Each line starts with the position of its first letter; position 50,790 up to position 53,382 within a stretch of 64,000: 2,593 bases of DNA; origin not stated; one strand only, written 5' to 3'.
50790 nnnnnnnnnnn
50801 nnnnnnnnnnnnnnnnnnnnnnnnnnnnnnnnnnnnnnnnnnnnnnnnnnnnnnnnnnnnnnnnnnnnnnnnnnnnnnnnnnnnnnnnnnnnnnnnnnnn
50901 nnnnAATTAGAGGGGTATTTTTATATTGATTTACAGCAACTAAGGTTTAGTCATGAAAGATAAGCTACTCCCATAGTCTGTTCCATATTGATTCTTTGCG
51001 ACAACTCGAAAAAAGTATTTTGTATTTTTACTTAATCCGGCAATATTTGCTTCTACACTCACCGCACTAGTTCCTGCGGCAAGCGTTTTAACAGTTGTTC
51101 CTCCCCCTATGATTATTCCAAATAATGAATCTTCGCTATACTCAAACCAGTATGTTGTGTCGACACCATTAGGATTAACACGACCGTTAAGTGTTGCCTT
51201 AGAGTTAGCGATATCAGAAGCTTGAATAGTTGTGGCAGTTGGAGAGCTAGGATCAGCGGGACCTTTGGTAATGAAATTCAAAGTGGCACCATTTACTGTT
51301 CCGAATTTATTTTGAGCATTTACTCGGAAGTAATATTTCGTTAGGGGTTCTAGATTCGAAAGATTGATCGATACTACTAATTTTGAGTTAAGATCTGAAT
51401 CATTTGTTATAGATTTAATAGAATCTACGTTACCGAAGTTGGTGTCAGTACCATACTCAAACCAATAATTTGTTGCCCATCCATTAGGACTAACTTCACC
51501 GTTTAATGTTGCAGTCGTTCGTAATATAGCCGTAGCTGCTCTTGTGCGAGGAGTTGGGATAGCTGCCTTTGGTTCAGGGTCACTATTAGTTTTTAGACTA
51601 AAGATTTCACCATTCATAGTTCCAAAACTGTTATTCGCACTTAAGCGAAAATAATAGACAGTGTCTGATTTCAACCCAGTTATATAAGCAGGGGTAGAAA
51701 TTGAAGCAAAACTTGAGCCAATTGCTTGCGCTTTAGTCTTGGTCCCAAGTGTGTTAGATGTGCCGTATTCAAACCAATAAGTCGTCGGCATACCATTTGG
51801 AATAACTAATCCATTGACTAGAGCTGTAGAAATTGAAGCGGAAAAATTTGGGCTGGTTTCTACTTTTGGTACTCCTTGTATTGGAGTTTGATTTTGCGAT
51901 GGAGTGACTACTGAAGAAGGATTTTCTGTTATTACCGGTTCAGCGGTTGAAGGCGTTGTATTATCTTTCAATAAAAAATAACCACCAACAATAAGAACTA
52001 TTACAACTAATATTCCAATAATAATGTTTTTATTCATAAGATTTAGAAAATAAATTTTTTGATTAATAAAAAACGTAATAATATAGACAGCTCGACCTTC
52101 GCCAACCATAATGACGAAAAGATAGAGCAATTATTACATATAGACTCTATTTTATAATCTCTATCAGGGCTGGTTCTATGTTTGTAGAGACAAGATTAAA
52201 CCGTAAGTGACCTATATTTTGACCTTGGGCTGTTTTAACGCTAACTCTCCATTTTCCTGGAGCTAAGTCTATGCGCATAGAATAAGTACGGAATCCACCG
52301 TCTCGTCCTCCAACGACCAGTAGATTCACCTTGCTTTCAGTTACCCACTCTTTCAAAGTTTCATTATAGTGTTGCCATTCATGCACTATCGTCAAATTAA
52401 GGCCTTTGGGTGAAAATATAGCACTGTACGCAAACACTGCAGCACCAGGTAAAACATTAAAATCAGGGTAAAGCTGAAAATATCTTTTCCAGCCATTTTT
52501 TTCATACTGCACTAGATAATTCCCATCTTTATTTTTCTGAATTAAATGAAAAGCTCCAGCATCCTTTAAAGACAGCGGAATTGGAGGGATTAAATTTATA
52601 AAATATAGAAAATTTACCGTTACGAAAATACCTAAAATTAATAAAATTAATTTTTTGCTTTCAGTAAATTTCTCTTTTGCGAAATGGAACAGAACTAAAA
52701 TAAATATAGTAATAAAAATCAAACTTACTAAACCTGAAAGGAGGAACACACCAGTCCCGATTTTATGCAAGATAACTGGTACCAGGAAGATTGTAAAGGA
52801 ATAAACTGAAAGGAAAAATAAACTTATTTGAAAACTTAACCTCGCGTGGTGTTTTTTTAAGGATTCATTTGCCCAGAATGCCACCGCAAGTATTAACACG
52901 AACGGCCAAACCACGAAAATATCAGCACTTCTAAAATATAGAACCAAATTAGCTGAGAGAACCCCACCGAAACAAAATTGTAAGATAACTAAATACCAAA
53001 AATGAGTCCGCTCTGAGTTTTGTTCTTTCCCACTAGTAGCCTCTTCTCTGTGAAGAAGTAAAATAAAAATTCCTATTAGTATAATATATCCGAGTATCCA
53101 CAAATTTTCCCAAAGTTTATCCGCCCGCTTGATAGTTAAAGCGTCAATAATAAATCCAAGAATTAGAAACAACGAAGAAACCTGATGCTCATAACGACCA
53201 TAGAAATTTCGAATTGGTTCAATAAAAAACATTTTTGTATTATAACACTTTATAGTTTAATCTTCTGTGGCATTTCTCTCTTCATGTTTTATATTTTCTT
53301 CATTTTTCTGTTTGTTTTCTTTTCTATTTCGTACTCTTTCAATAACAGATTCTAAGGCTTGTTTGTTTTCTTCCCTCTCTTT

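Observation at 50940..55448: ECF sigma / anti-sigma module linked to a polytopic membrane protein, an FN3-repeat surface protein and a divergently transcribed secreted repeat protein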

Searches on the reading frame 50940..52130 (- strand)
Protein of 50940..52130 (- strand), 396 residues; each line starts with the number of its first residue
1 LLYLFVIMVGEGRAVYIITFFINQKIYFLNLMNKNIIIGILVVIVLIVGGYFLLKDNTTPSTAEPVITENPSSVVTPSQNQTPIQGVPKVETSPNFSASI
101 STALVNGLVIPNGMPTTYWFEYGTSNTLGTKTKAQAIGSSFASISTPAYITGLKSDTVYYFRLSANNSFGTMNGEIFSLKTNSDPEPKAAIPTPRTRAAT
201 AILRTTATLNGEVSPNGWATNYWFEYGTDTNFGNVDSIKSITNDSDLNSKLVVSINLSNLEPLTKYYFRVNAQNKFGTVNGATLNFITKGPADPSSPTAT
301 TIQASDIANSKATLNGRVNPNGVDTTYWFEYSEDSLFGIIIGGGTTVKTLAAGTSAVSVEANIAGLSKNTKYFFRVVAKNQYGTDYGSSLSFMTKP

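Call 3: search_protein_families(library=pfam, proteins=[window:50940-52130:-], max_evalue=0.1)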
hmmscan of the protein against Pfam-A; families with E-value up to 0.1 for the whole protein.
window:50940-52130:- (396 aa): 8 families
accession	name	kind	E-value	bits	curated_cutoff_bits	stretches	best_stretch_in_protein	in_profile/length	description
PF16656.11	Pur_ac_phosph_N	-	1.6e-15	57.9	30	3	220-279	26-84/93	Purple acid Phosphatase, N-terminal domain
PF16655.11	PhoD_N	-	1.1e-12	48.8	30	2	302-380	3-80/90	PhoD-like phosphatase, N-terminal domain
PF00041.27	fn3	-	1.3e-10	41.8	25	2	231-277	41-73/84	Fibronectin type III domain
PF25059.1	FN3_DSCAM-DSCAML_C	-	8.2e-09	36.1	39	1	253-288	45-79/89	DSCAM/DSCAML C-terminal Fn3-like domain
PF24489.1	Ig_J_second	-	3.8e-06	27.3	27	0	222-278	28-83/105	Tip attachment protein J second Ig-like domain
PF10179.15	NDNF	-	0.0013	19.3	27.3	0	362-381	92-111/127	Neuron-derived neurotrophic factor, first Fn(III) domain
PF23376.1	Fn3_VIN3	-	0.017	16.1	33.9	0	361-394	62-95/99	VIN3-like, fibronectin type-III domain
PF21466.3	GH101_dom-5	-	0.055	13.7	27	0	350-381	37-68/145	Endo-alpha-N-acetylgalactosaminidase, domain 5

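Call 4: search_protein_families(library=ncbifam, proteins=[window:50940-52130:-], max_evalue=0.1)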
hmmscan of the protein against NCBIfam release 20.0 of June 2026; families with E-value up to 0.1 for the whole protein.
window:50940-52130:- (396 aa): 1 family
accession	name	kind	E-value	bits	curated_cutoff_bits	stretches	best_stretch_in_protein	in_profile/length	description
NF058638.1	AlkPhosPhoDBac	equivalog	0.00028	19.2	1000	0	326-382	95-147/574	alkaline phosphatase PhoD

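Call 100: search_protein_families(library=padloc, proteins=[window:50940-52037:-], max_evalue=0.001)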
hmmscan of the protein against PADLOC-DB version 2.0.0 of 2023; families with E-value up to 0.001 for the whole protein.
window:50940-52037:- (365 aa): 0 families

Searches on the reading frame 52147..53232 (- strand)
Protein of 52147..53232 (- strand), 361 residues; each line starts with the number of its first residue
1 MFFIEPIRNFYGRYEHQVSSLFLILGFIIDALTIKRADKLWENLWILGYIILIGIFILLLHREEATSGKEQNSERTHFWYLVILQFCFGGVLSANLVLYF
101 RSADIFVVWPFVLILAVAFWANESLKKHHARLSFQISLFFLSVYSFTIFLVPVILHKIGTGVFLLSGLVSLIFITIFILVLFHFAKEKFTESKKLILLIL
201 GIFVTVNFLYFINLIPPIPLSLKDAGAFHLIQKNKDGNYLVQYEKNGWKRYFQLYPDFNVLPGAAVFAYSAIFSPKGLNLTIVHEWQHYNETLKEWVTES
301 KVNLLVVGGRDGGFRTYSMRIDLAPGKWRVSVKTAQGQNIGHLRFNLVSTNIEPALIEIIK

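Call 3: search_protein_families(library=pfam, proteins=[window:52147-53232:-], max_evalue=0.1)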
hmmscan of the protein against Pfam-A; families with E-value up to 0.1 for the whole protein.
window:52147-53232:- (361 aa): 2 families
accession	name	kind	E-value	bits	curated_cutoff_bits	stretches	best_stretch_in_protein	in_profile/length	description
PF11141.13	DUF2914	-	1.3e-11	44.5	23.6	1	281-346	3-61/62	Protein of unknown function (DUF2914)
PF07690.21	MFS_1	-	0.034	13.5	33.4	1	23-213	134-311/347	Major Facilitator Superfamily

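Call 4: search_protein_families(library=ncbifam, proteins=[window:52147-53232:-], max_evalue=0.1)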
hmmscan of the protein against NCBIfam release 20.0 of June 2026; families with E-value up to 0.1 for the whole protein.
window:52147-53232:- (361 aa): 0 families

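Call 42: find_homologous_proteins(query=window:52147-53232:-)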
Query window:52147-53232:- (361 aa): 1272 proteins with E <= 0.001 among 8000 candidates; the best 120 are listed.
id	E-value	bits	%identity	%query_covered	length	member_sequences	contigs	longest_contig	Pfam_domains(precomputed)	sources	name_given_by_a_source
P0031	6.2e-236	800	100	100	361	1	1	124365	PF11141.14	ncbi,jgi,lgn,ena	ncbi:MAG: DUF2914 domain-containing protein [Candidatus Paceibacterota bacterium]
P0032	4.3e-162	557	66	100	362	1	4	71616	PF11141.14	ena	-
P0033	1.2e-161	556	67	100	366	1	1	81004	PF11141.14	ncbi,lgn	-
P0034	1.2e-160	552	67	100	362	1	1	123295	PF11141.14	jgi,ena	-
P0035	1.4e-160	552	66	100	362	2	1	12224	PF11141.14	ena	-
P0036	2.5e-160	551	67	100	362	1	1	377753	PF11141.14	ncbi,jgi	ncbi:MAG: DUF2914 domain-containing protein [Candidatus Paceibacterota bacterium]|jgi:MFS family per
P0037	4.8e-160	550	66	100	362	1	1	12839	PF11141.14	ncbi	ncbi:MAG: DUF2914 domain-containing protein [bacterium]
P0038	1.4e-159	549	67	100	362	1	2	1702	PF11141.14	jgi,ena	jgi:hypothetical protein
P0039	1.7e-159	549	65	100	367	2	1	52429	PF11141.14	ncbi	ncbi:MAG: DUF2914 domain-containing protein [Candidatus Paceibacterota bacterium]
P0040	2.2e-159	548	67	99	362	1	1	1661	PF11141.14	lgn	-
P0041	2.6e-159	548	68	99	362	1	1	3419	PF11141.14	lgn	-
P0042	3.1e-159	548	66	100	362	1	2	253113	PF11141.14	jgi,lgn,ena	jgi:hypothetical protein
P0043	6.9e-159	547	65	100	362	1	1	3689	PF11141.14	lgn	-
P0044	8.4e-159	546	67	100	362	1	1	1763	PF11141.14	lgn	-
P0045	3.8e-158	544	65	100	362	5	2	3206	PF11141.14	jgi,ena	-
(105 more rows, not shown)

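Call 48: find_related_loci(query=A5, collection=metagenome_contigs, flank=7000)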
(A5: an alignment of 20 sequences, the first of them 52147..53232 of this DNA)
Query A5 (361 aa) in metagenome_contigs; peptide patterns used: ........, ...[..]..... (x = any residue, [..] = any of these).
599 stretches matched a pattern (row limit reached: there are more); 490 encode a relative of the query (tblastn E <= 1e-3); the best 80 are kept; 80 distinct loci.
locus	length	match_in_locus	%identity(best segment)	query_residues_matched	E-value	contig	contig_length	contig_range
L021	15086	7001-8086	72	1-361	2e-170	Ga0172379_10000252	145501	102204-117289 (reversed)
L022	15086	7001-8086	67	1-361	7e-165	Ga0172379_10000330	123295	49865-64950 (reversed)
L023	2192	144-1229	67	1-361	2e-177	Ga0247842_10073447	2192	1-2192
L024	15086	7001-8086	65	1-361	7e-164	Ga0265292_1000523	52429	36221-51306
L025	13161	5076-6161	66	1-361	4e-163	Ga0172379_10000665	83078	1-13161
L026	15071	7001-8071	68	1-356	4e-163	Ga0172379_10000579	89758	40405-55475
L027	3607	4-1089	64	1-361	7e-167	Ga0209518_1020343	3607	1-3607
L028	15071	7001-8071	65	1-356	4e-159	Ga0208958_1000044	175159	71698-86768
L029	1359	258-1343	63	1-361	1e-174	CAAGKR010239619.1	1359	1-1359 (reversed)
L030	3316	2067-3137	66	1-356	5e-166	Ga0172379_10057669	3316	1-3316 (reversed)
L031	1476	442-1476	68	1-344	2e-173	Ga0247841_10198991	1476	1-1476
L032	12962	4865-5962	63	1-361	5e-157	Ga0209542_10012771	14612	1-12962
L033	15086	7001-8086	65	1-361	2e-156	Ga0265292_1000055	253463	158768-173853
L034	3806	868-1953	65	1-361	4e-161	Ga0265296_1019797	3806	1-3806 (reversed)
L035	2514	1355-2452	63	1-361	2e-165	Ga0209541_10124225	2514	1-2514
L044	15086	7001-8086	62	1-361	4e-153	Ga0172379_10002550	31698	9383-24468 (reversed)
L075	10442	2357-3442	62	1-361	5e-141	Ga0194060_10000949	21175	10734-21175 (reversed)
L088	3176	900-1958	57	10-361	3e-139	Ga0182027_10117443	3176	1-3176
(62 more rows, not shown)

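Call 57: predict_structure(alignment_id=A5)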
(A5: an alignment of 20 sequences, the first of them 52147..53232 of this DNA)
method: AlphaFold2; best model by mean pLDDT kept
length: 361 residues; sequences in the alignment: 20
mean_pLDDT: 58.9   pTM: 0.47
mean pLDDT of the five models: 58.9, 56.9, 51.7, 50.8, 46.9
residues with pLDDT >= 90: 26; 70-90: 88; 50-70: 78; < 50: 169
segments of 3 or more residues with pLDDT < 50: 1-79, 81-83, 89-114, 120-122, 124-130, 152-161, 183-195, 206-218
pLDDT, mean of each block of 10 residues (from residue 1): 33 33 43 37 42 44 40 45 50 44 38 48 46 53 53 44 57 57 46 50 50 42 77 84 68 68 87 71 92 88 76 79 90 77 84 84 65
secondary structure, 60 per line:
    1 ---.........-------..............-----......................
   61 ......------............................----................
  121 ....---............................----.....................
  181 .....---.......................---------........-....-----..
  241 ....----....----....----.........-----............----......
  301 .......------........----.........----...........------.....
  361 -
elements in order: H4-12 H20-33 H39-66 H73-100 H105-124 H128-155 H160-185 H189-211 E221-228 E230-233 E239-244 H249-252 E257-260 E265-273 E279-290 E295-307 E314-321 E326-334 E339-349 E356-360

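Call 61: fold_search(model_id=the predicted structure, library=pdb)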
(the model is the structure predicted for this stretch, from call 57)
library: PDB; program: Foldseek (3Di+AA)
matches with E <= 10: 1570; with E <= 0.001: 118
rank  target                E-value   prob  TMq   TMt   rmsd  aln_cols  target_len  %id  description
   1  1ft0_A                8.9e-06  1.00  0.24  0.56   6.2       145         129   10  CRYSTAL STRUCTURE OF TRUNCATED HUMAN RHOGDI K113A MUTANT (released 2001-05-02)
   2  5vhv_A                1.0e-05  0.99  0.19  0.19  16.9       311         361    9  Pseudomonas fluorescens alkylpurine DNA glycosylase AlkC bound to DNA containing an oxocarbenium-intermediate analog (released 2017-10-25)
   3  1qvy_A                1.1e-05  1.00  0.25  0.55   6.6       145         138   10  Crystal structure of RhoGDI K(199,200)R double mutant (released 2004-02-10)
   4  5fr2_B                1.7e-05  1.00  0.25  0.44   6.5       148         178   11  Farnesylated RhoA-GDP in complex with RhoGDI-alpha, lysine acetylated at K178 (released 2016-01-13)
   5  2jhz_A                1.8e-05  1.00  0.24  0.54   6.6       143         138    9  CRYSTAL STRUCTURE OF RHOGDI E155S, E157S MUTANT (released 2007-05-08)
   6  1doa_B                1.8e-05  1.00  0.26  0.42   6.4       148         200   12  Structure of the rho family gtp-binding protein cdc42 in complex with the multifunctional regulator rhogdi (released 2000-02-09)
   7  1rho_A                1.8e-05  1.00  0.25  0.54   6.6       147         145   11  STRUCTURE OF RHO GUANINE NUCLEOTIDE DISSOCIATION INHIBITOR (released 1997-10-15)
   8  5vi0_B                1.8e-05  1.00  0.22  0.22  16.9       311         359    7  Pseudomonas fluorescens alkylpurine DNA glycosylase AlkC bound to DNA containing an abasic site analog (released 2017-10-25)
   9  5vi0_A                2.1e-05  0.99  0.20  0.20  17.0       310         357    8  Pseudomonas fluorescens alkylpurine DNA glycosylase AlkC bound to DNA containing an abasic site analog (released 2017-10-25)
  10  2jhs                  2.9e-05  1.00  0.25  0.55   4.8       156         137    8  CRYSTAL STRUCTURE OF RHOGDI K135H,K138H,K141H MUTANT (released 2007-05-08)
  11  1ft3_B                3.0e-05  1.00  0.25  0.56   6.7       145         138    9  CRYSTAL STRUCTURE OF TRUNCATED RHOGDI K141A MUTANT (released 2001-05-02)
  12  8dne_C                3.0e-05  1.00  0.23  0.23   9.0       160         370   13  CryoEM structure of the A.aeolicus WzmWzt transporter bound to ATP (released 2022-09-21)
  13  1ds6_B                3.2e-05  1.00  0.25  0.44   6.4       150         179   13  CRYSTAL STRUCTURE OF A RAC-RHOGDI COMPLEX (released 2000-07-12)
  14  2bxw_A                3.2e-05  1.00  0.24  0.53   4.9       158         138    6  CRYSTAL STRUCTURE OF RHOGDI Lys(135,138,141)Tyr MUTANT (released 2005-08-19)
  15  8dne_A                3.4e-05  1.00  0.24  0.23  16.3       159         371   13  CryoEM structure of the A.aeolicus WzmWzt transporter bound to ATP (released 2022-09-21)
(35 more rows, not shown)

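Call 78: search_protein_families(library=pfam, proteins=[L025:4611-5036:+, L075:1190-2341:+], max_evalue=0.01)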
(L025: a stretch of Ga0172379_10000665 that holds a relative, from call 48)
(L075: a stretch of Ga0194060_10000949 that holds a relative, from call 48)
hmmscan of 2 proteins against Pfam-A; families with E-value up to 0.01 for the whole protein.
L025:4611-5036:+ (141 aa): 2 families
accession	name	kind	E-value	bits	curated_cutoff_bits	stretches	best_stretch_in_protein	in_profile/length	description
PF18914.6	DUF5666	-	5.4e-06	27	27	1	63-133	2-58/60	Domain of unknown function (DUF5666)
PF20934.2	phi29_gp9_C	-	0.0074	15.6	27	1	19-114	246-342/449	Bacillus phage phi29, Tail knob protein gp9, C-terminal domain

L075:1190-2341:+ (383 aa): 1 family
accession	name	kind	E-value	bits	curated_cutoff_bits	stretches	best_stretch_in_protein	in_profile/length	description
PF18915.5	DUF5667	-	1.8e-08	35.2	27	1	83-180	2-95/99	Domain of unknown function (DUF5667)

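Call 100: search_protein_families(library=padloc, proteins=[window:52147-53232:-], max_evalue=0.001)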
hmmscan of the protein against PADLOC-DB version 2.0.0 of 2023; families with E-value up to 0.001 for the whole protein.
window:52147-53232:- (361 aa): 0 families
